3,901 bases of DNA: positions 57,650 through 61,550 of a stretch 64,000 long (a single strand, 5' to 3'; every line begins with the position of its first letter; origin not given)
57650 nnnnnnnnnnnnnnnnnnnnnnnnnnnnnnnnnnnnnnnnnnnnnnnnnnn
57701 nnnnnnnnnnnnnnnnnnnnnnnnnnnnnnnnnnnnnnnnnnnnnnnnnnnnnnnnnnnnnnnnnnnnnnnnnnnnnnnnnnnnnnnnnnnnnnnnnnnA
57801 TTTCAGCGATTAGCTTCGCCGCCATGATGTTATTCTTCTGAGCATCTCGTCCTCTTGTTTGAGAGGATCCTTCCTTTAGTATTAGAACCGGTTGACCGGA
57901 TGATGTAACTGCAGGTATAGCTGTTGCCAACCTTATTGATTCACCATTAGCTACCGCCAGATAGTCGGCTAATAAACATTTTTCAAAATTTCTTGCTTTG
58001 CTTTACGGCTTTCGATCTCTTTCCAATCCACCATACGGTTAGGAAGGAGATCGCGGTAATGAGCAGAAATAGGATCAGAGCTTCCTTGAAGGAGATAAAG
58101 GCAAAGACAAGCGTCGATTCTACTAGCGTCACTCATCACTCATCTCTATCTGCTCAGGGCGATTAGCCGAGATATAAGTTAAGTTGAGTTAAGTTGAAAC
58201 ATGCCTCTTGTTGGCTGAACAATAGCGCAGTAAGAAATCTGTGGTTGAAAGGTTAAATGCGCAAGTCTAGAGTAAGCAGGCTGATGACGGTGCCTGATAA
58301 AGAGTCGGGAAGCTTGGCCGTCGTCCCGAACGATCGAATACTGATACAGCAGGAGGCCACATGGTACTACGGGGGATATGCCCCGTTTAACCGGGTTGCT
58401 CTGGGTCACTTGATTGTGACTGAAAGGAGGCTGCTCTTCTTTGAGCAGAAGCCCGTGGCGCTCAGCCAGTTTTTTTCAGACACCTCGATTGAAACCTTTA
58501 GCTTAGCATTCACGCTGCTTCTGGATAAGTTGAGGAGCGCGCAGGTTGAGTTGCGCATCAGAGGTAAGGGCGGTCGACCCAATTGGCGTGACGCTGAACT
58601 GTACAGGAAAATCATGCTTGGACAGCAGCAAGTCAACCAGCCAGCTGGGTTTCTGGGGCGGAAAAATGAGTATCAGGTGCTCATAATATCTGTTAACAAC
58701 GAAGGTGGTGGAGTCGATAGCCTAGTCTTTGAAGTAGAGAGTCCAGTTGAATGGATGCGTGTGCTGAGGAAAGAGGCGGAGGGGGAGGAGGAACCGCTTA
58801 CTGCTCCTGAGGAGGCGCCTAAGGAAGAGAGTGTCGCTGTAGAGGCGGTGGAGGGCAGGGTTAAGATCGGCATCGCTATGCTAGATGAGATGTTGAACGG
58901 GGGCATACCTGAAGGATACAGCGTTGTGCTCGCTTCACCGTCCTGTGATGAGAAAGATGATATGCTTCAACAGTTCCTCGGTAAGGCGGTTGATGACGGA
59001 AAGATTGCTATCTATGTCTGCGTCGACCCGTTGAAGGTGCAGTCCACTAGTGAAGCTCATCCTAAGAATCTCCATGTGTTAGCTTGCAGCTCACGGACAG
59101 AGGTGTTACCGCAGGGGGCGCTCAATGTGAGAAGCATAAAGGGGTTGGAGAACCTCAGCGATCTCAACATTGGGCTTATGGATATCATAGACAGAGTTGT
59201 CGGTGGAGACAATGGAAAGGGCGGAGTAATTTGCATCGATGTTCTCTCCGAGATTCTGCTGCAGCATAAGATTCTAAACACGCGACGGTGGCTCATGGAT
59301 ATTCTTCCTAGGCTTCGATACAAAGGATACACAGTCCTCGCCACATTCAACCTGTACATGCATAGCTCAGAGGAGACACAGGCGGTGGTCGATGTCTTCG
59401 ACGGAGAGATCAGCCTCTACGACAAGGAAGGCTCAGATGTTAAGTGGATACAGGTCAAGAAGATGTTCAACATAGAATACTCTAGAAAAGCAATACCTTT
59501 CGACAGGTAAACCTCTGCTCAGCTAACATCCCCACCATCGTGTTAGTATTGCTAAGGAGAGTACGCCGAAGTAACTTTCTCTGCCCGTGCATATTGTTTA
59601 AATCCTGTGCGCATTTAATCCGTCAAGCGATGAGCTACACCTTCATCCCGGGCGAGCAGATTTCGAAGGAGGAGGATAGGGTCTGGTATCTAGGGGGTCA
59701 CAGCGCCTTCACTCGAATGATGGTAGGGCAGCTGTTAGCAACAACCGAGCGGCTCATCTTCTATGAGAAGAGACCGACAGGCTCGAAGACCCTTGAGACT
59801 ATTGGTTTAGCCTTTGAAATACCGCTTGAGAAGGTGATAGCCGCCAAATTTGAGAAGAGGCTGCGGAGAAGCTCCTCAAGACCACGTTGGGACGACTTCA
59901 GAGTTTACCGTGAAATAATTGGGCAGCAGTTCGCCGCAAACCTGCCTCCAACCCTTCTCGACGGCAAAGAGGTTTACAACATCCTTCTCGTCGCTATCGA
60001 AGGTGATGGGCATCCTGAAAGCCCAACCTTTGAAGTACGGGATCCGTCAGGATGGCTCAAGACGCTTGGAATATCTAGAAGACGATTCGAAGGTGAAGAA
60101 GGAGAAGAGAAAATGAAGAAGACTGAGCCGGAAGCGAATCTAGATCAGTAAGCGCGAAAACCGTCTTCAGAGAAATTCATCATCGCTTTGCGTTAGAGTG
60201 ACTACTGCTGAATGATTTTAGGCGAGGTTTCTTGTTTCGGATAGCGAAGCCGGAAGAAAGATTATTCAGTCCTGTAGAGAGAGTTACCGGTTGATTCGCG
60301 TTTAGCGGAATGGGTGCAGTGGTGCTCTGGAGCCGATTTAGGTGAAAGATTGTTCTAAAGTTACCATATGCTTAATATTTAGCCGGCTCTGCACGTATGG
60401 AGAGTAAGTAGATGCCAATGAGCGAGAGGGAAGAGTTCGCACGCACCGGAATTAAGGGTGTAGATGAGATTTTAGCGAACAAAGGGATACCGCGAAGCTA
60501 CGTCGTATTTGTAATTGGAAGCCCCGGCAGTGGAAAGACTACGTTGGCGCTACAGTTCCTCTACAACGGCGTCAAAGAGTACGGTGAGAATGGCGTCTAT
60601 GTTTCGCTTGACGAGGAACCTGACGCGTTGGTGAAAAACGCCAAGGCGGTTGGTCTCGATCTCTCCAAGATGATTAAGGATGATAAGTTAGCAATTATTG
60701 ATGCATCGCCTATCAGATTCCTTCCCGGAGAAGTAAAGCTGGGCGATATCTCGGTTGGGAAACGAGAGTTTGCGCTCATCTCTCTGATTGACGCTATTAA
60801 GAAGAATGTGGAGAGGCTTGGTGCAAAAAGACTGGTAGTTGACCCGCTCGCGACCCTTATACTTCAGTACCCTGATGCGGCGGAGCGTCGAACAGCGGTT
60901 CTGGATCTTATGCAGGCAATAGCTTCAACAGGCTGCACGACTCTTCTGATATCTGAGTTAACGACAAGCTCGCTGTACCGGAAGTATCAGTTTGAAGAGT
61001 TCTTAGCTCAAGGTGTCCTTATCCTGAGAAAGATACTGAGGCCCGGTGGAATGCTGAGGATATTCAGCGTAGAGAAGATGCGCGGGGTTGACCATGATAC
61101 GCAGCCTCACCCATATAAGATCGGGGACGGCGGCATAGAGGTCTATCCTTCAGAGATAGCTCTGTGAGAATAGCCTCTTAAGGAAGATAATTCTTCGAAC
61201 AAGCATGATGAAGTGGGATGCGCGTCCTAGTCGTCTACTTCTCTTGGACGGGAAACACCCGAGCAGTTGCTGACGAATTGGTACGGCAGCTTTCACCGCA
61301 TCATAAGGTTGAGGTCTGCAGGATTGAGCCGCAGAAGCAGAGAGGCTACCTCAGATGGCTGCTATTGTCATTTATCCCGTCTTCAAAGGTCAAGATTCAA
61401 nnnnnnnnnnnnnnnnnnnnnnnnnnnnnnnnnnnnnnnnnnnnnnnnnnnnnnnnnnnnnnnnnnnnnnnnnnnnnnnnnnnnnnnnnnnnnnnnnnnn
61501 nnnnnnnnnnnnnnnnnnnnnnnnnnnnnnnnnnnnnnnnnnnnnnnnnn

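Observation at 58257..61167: Three-gene KaiC-like module: pseudo-ATPase fused to a novel sensor-like domain, a stand-alone paralog of that domain, and an intact KaiC-like ATPase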

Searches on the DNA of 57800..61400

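Call 79: search_rna_families(source=window, start=57800, end=61400, threshold=evalue, max_evalue=0.1)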
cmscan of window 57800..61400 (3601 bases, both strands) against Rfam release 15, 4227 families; matches with E-value up to 0.1: 0.
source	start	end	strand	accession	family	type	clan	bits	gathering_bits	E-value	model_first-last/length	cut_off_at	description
